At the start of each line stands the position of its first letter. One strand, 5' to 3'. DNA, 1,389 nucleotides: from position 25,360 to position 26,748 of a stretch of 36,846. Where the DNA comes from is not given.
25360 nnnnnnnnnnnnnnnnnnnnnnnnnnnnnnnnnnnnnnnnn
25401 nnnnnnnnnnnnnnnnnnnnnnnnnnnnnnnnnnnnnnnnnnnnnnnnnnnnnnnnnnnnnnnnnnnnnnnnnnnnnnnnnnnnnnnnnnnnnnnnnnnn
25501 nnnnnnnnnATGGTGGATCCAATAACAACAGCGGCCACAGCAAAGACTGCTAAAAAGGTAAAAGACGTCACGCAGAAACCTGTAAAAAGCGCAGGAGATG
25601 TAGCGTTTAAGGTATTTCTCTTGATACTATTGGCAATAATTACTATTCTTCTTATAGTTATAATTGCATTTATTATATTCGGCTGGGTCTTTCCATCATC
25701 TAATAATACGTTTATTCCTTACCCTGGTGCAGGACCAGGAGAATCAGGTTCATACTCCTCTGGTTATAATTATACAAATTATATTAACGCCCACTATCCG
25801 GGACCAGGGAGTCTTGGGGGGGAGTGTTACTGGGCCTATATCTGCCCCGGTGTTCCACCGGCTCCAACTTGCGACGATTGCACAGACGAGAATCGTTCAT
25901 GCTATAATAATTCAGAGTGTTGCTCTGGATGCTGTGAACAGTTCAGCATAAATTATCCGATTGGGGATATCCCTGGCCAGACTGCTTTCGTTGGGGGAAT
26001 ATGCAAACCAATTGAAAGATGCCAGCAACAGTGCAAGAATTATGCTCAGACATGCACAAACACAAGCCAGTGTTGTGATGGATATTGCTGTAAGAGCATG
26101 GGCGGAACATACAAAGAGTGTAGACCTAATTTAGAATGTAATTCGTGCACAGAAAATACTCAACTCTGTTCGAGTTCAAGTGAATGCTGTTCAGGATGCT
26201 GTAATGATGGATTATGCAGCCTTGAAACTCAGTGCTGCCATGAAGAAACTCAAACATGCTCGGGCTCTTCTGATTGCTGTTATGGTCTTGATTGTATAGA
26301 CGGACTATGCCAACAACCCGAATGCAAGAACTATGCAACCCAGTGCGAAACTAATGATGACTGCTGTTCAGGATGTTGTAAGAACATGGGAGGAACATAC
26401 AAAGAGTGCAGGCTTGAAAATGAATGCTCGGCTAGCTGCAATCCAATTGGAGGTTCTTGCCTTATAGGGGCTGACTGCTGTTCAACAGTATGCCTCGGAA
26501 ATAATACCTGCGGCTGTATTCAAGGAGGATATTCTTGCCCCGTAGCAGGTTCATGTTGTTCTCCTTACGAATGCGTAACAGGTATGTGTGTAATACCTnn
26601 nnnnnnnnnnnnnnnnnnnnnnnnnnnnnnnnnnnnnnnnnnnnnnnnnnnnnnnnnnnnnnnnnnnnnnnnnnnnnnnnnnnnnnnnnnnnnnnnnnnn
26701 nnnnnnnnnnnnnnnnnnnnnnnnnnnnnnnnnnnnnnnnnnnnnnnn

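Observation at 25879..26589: Membrane-tethered tandem array of seven knottin-like C-x6-C-x5-CC modules (53 Cys in 255 aa)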

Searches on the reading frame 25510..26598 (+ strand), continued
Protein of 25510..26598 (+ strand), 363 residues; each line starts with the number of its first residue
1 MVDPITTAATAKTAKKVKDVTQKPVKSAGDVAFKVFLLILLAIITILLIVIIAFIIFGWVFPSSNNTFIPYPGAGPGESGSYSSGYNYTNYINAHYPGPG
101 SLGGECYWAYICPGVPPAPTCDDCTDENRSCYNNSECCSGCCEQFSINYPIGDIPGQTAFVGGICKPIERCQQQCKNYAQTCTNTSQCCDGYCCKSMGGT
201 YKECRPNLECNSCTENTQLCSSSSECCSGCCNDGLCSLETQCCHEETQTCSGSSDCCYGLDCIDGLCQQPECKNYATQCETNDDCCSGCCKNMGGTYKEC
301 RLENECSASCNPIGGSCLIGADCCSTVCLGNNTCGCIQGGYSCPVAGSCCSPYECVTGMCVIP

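Call 66: find_encoding_contigs(protein=P0010, flank=6000, max_places=2)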
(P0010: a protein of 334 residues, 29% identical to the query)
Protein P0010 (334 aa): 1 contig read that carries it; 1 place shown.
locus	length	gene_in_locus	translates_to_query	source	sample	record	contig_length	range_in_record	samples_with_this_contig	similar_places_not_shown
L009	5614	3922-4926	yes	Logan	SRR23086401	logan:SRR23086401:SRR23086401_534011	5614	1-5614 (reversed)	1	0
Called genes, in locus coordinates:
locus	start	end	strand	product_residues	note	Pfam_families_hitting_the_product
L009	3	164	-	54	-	?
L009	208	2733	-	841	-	PF01326:PPDK_N, PF00391:PEP-utilizers, PF02896:PEP-utilizers_C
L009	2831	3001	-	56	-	PF00037:Fer4 (weak), PF13459:Fer4_15, PF14697:Fer4_21 (weak), PF13370:Fer4_13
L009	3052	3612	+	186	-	PF04011:LemA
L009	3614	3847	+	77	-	-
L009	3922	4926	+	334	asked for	PF07740:Toxin_12 (faint)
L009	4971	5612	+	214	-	?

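Call 67: find_encoding_contigs(protein=P0004, flank=6000, max_places=2)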
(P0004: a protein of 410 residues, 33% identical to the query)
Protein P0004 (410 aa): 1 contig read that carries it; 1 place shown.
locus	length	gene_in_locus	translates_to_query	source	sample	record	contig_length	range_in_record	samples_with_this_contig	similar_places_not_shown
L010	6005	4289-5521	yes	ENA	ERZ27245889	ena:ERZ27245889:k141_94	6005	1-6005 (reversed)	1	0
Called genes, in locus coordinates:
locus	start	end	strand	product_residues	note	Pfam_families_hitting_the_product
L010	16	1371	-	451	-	PF03050:DDE_Tnp_IS66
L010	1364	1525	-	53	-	PF09853:DUF2080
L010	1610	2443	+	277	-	-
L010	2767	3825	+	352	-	PF00078:RVT_1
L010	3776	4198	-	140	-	PF00075:RNase_H, PF13456:RVT_3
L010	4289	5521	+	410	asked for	PF17557:Conotoxin_I2 (faint)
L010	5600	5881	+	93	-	-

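Call 75: list_cluster_members(proteins=[P0157, P0161, P0012, P0020, P0021, P0024, P0027, P0018, P0025, P0022])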
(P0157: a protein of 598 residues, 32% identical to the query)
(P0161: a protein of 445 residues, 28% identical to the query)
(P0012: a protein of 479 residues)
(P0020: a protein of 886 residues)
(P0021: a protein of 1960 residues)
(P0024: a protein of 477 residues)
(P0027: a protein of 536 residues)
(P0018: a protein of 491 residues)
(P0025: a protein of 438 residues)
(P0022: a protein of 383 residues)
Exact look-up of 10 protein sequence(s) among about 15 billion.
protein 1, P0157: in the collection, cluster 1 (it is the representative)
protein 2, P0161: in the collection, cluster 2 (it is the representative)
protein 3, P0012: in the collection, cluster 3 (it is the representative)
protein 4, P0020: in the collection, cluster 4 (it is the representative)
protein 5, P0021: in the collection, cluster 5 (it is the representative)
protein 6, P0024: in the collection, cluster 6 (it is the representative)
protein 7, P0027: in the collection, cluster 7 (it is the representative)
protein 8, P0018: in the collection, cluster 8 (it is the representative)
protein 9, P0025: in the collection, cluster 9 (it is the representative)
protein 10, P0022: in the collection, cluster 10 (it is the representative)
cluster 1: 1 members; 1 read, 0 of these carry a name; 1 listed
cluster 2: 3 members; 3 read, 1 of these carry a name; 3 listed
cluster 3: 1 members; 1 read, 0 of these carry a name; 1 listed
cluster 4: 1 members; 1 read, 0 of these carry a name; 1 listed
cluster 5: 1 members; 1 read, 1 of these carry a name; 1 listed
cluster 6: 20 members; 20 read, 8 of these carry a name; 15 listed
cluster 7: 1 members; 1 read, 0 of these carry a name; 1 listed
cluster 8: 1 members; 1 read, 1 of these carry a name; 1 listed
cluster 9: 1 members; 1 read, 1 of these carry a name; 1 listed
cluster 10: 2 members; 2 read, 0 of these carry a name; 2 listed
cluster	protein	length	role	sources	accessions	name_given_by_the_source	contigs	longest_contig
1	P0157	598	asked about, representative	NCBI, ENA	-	-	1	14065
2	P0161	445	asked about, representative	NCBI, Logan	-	-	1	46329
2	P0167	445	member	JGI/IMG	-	hypothetical protein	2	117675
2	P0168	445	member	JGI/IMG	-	-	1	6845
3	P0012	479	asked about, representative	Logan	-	-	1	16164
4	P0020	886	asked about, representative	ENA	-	-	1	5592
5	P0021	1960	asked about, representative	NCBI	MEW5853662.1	MAG: hypothetical protein AB2A00_33105 [Myxococcota bacterium]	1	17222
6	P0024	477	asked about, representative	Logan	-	-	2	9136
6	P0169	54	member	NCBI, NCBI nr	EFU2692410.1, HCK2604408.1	TPA: DUF1187 family protein [Escherichia coli] | DUF1187 family protein [Escherichia coli]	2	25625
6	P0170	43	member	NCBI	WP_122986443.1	DUF1187 family protein, partial [Escherichia coli]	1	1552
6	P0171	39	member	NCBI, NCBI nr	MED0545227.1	DUF1187 family protein [Escherichia marmotae]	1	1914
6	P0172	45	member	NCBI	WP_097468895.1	DUF1187 family protein, partial [Escherichia coli]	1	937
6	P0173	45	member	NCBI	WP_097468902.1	DUF1187 family protein, partial [Escherichia coli]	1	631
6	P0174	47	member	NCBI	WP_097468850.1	DUF1187 family protein, partial [Escherichia coli]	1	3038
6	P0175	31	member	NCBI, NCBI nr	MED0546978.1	DUF1187 family protein, partial [Escherichia marmotae] | DUF1187 family protein [Escherichia marmotae]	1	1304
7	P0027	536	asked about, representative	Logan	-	-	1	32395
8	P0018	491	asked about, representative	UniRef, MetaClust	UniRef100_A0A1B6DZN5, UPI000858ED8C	Uncharacterized protein n=1 Tax=Clastoptera arizonana TaxID=38151 RepID=A0A1B6DZN5_9HEMI | status=active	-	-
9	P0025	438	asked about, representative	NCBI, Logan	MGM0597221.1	MAG: hypothetical protein ACQES9_09300 [Myxococcota bacterium]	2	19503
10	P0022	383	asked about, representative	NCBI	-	-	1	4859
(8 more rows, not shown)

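Call 79: find_encoding_contigs(protein=P0001, flank=10000, max_places=4)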
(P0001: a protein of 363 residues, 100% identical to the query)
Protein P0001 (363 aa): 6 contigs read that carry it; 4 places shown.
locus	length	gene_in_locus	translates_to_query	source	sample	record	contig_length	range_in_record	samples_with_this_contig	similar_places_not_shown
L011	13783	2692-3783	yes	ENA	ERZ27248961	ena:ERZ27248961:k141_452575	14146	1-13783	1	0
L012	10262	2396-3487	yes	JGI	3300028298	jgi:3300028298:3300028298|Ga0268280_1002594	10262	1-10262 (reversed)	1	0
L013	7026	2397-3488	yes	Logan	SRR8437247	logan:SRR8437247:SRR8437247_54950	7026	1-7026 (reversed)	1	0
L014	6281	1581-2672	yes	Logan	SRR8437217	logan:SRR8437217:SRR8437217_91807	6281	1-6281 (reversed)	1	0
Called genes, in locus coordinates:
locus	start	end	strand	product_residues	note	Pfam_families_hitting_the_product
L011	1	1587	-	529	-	?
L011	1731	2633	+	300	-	-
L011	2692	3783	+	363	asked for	-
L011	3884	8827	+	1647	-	-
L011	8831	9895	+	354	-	-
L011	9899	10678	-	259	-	PF00753:Lactamase_B, PF23023:Anti-Pycsar_Apyc1, PF12706:Lactamase_B_2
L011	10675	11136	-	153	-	-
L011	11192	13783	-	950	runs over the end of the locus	PF13229:Beta_helix (faint)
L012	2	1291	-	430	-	?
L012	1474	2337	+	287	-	-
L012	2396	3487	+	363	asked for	-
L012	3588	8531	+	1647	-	-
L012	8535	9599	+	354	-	-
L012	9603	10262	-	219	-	?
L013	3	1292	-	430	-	?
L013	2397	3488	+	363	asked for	-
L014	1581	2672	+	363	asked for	-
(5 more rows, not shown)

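Call 85: search_protein_families(library=phrogs, proteins=[window:25510-26598:+], max_evalue=0.01)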
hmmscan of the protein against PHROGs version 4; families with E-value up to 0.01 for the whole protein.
window:25510-26598:+ (363 aa): 0 families

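Call 86: search_protein_families(library=padloc, proteins=[window:25510-26598:+], max_evalue=0.01)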
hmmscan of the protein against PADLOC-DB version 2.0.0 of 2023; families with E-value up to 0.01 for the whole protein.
window:25510-26598:+ (363 aa): 0 families

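Call 88: find_related_loci(query=A2, collection=viral_contigs, flank=5000)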
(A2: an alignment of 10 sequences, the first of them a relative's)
Query A2 (363 aa) in viral_contigs; peptide patterns used: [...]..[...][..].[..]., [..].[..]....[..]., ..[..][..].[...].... (x = any residue, [..] = any of these).
167 stretches matched a pattern, but none encodes a relative of the query by tblastn (E <= 1e-3).

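Call 89: find_related_loci(query=A2, collection=metagenome_contigs, flank=5000)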
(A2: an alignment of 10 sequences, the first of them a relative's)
Query A2 (363 aa) in metagenome_contigs; peptide patterns used: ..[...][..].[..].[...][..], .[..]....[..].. (x = any residue, [..] = any of these).
559 stretches matched a pattern; 7 encode a relative of the query (tblastn E <= 1e-3); 7 distinct loci.
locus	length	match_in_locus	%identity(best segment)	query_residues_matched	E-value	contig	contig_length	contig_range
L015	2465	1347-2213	36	69-361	4e-37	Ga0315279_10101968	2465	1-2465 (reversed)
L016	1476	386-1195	35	104-362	4e-30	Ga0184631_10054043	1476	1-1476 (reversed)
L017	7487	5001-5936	38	98-363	2e-25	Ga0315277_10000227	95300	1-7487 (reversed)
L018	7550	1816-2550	30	1-363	9e-22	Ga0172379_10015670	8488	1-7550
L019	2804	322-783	38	105-363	3e-18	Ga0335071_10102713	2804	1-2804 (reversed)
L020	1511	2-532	43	124-363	4e-17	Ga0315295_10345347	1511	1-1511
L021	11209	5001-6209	26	124-328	8e-6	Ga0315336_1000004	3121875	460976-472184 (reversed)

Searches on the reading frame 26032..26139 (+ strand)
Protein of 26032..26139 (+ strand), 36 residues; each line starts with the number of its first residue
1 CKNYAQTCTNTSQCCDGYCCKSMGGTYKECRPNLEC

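Call 51: search_solved_structures(query=A5, max_evalue=10, show_alignments=4)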
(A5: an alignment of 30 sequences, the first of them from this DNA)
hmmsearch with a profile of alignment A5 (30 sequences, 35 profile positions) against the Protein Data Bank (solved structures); distinct sequences matched with E-value up to 10: 5.
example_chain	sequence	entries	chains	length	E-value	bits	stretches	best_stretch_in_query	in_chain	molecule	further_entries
1c6w_A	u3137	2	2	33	0.0011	22.5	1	1-30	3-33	MAUROCALCIN | D-MAUROCALCINE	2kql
7rz3_A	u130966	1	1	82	0.0044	20.5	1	1-30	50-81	Xt3a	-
1ie6_A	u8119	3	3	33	0.1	16.1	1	1-30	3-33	IMPERATOXIN A | Imperacalcin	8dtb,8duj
5xbd_A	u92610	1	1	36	0.16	15.5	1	1-30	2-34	pB1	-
6nk9_A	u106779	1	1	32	0.21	15.2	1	1-20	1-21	Aca Toxin 1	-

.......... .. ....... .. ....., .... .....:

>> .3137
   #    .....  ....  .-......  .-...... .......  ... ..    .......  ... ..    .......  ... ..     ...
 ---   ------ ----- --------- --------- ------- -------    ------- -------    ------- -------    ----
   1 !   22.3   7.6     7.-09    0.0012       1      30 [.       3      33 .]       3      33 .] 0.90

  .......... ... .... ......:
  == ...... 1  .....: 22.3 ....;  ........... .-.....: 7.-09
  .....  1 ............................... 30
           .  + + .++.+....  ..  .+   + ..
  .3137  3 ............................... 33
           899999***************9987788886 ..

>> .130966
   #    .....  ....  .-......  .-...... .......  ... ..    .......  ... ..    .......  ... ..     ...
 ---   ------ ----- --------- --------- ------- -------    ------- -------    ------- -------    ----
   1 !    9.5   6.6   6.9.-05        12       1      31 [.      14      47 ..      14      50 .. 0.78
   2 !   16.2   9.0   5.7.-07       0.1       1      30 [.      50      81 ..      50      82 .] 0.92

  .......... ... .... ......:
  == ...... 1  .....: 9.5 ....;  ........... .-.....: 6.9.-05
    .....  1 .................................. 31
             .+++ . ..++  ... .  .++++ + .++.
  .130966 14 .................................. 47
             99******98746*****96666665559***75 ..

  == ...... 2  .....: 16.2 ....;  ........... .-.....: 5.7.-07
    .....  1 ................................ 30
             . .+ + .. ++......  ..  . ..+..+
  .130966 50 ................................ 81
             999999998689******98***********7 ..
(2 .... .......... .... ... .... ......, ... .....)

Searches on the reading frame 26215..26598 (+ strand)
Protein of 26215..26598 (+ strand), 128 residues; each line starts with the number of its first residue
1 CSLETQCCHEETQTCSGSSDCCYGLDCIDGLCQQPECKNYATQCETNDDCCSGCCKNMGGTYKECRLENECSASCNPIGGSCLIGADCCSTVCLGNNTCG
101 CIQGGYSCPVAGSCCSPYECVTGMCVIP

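Call 57: predict_structure(alignment_id=A4)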
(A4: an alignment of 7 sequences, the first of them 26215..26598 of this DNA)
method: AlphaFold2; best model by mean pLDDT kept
length: 128 residues; sequences in the alignment: 7
mean_pLDDT: 76.6   pTM: 0.39
mean pLDDT of the five models: 76.6, 76.5, 74.4, 70.8, 60.9
residues with pLDDT >= 90: 4; 70-90: 104; 50-70: 14; < 50: 6
segments of 3 or more residues with pLDDT < 50: 1-5
pLDDT, mean of each block of 10 residues (from residue 1): 59 81 78 76 78 73 72 65 75 83 87 84 88
secondary structure, 60 per line:
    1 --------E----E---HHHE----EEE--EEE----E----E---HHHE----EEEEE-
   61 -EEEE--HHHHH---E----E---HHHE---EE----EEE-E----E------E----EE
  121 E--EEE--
elements in order: E26-28 E31-33 E55-59 E62-65 H68-72 E98-100 E119-121 E124-126

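Call 60: fold_search(model_id=the predicted structure, library=pdb)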
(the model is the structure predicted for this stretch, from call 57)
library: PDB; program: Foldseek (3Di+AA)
matches with E <= 10: 61; with E <= 0.001: 0
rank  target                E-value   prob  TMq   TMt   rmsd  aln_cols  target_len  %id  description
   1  7rz3_MODEL_1_A        5.8e-02  0.99  0.39  0.56   3.5        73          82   38  The solution structure of remipede double-ICK toxin phi-Xibalbin3-Xt3a (released 2022-08-31)
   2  1c6w_MODEL_1_A        5.8e-02  0.98  0.22  0.69   1.9        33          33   39  MAUROCALCIN FROM SCORPIO MAURUS (released 2000-09-06)
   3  1axh_MODEL_1_A        4.0e-01  0.84  0.21  0.65   3.4        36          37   33  ATRACOTOXIN-HVI FROM HADRONYCHE VERSUTA (AUSTRALIAN FUNNEL-WEB SPIDER, NMR, 20 STRUCTURES (released 1997-11-12)
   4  6cei_MODEL_1_A        4.5e-01  0.99  0.21  0.78   0.7        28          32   36  Solution NMR Structure of Conotoxin GXIA from Conus geographus (released 2018-03-07)
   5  1d1h_MODEL_1_A        5.9e-01  0.96  0.21  0.68   1.1        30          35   33  SOLUTION STRUCTURE OF HANATOXIN 1 (released 2000-09-20)
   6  2m36_MODEL_1_A        5.9e-01  0.89  0.22  0.67   2.1        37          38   32  Solution structure of the insecticidal spider-venom peptide Aps III (released 2013-03-27)
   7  5fzx_MODEL_1_A        5.9e-01  0.87  0.20  0.64   3.6        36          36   19  High resolution solution NMR structure of the spider venom peptide U5- scytotoxin-Sth1a (released 2016-06-08)
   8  4aor_D                6.7e-01  0.80  0.21  0.68   2.1        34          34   24  Cationic trypsin in complex with the Spinacia oleracea trypsin inhibitor III (SOTI-III) (released 2013-01-09)
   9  1la4_MODEL_1_A        7.7e-01  0.89  0.21  0.67   1.4        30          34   33  Solution Structure of SGTx1 (released 2003-11-11)
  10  1lpb_A                1.1e+00  0.13  0.21  0.31  10.2       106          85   12  THE 2.46 ANGSTROMS RESOLUTION STRUCTURE OF THE PANCREATIC LIPASE COLIPASE COMPLEX INHIBITED BY A C11 ALKYL PHOSPHONATE (released 1994-11-01)
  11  4aoq_E                1.5e+00  0.57  0.20  0.66   2.3        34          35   24  Cationic trypsin in complex with mutated Spinacia oleracea trypsin inhibitor III (SOTI-III) (F14A) (released 2013-01-09)
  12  8hjc_MODEL_1_A        1.5e+00  0.38  0.20  0.64   2.6        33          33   27  Solution structure of cysteine-rich peptide Bidentatide (Achyranthes bidentata peptide) (released 2022-12-07)
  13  4aoq_D                1.6e+00  0.47  0.20  0.65   2.3        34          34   24  Cationic trypsin in complex with mutated Spinacia oleracea trypsin inhibitor III (SOTI-III) (F14A) (released 2013-01-09)
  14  8sem_MODEL_1_A        1.7e+00  0.54  0.22  0.64   2.1        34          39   26  Structural and functional characterisation of Tst2, a novel TRPV1 inhibitory peptide from the Australian sea a (released 2023-09-27)
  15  6cuc_MODEL_1_A        1.8e+00  0.14  0.20  0.31  11.4        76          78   20  Solution structure of double knot toxin (DkTx) (released 2019-03-27)
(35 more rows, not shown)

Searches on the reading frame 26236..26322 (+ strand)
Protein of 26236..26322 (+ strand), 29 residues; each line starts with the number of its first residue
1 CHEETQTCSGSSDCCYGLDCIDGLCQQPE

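Call 14: search_solved_structures(query=A1, max_evalue=10, show_alignments=4)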
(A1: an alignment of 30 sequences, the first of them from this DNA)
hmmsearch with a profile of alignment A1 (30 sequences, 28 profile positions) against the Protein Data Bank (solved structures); distinct sequences matched with E-value up to 10: 43.
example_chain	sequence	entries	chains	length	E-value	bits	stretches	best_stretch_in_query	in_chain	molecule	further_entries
7rz3_A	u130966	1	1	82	8.2e-05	25.6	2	1-20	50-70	Xt3a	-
6nk9_A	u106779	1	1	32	0.00049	23.1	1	1-25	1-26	Aca Toxin 1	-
5irx_E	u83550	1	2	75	0.00064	22.7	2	1-20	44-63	Tau-theraphotoxin-Hs1a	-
7l2m_E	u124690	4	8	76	0.00067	22.6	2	1-20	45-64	Tau-theraphotoxin-Hs1a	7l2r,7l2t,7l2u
6cuc_A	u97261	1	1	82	0.00088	22.3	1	1-20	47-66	Tau-theraphotoxin-Hs1a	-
2naj_A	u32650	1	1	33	0.0012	21.8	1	1-20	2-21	Tau-theraphotoxin-Hs1a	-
5fww_C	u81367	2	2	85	0.0033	20.4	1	3-23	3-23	DICKKOPF-RELATED PROTEIN 1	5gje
3s8v_X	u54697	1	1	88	0.0035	20.3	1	3-23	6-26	Dickkopf-related protein 1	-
3s2k_C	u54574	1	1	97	0.0042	20.1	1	3-23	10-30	Dickkopf-related protein 1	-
2mau_A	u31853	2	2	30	0.0045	20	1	1-21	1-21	Wrightide R1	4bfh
5fzv_A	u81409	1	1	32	0.005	19.9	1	1-20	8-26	Venom peptide U3-SYTX-Sth1a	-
2n8f_A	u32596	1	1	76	0.0055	19.7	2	13-20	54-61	spider toxin pi-hexatoxin-Hi1a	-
9jgg_A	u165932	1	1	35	0.015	18.4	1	1-20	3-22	Murinotoxin-1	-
1kg1_A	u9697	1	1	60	0.015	18.3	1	1-17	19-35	Necrosis Inducing Protein 1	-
6gft_A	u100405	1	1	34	0.028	17.5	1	1-22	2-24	cyriotoxin-1a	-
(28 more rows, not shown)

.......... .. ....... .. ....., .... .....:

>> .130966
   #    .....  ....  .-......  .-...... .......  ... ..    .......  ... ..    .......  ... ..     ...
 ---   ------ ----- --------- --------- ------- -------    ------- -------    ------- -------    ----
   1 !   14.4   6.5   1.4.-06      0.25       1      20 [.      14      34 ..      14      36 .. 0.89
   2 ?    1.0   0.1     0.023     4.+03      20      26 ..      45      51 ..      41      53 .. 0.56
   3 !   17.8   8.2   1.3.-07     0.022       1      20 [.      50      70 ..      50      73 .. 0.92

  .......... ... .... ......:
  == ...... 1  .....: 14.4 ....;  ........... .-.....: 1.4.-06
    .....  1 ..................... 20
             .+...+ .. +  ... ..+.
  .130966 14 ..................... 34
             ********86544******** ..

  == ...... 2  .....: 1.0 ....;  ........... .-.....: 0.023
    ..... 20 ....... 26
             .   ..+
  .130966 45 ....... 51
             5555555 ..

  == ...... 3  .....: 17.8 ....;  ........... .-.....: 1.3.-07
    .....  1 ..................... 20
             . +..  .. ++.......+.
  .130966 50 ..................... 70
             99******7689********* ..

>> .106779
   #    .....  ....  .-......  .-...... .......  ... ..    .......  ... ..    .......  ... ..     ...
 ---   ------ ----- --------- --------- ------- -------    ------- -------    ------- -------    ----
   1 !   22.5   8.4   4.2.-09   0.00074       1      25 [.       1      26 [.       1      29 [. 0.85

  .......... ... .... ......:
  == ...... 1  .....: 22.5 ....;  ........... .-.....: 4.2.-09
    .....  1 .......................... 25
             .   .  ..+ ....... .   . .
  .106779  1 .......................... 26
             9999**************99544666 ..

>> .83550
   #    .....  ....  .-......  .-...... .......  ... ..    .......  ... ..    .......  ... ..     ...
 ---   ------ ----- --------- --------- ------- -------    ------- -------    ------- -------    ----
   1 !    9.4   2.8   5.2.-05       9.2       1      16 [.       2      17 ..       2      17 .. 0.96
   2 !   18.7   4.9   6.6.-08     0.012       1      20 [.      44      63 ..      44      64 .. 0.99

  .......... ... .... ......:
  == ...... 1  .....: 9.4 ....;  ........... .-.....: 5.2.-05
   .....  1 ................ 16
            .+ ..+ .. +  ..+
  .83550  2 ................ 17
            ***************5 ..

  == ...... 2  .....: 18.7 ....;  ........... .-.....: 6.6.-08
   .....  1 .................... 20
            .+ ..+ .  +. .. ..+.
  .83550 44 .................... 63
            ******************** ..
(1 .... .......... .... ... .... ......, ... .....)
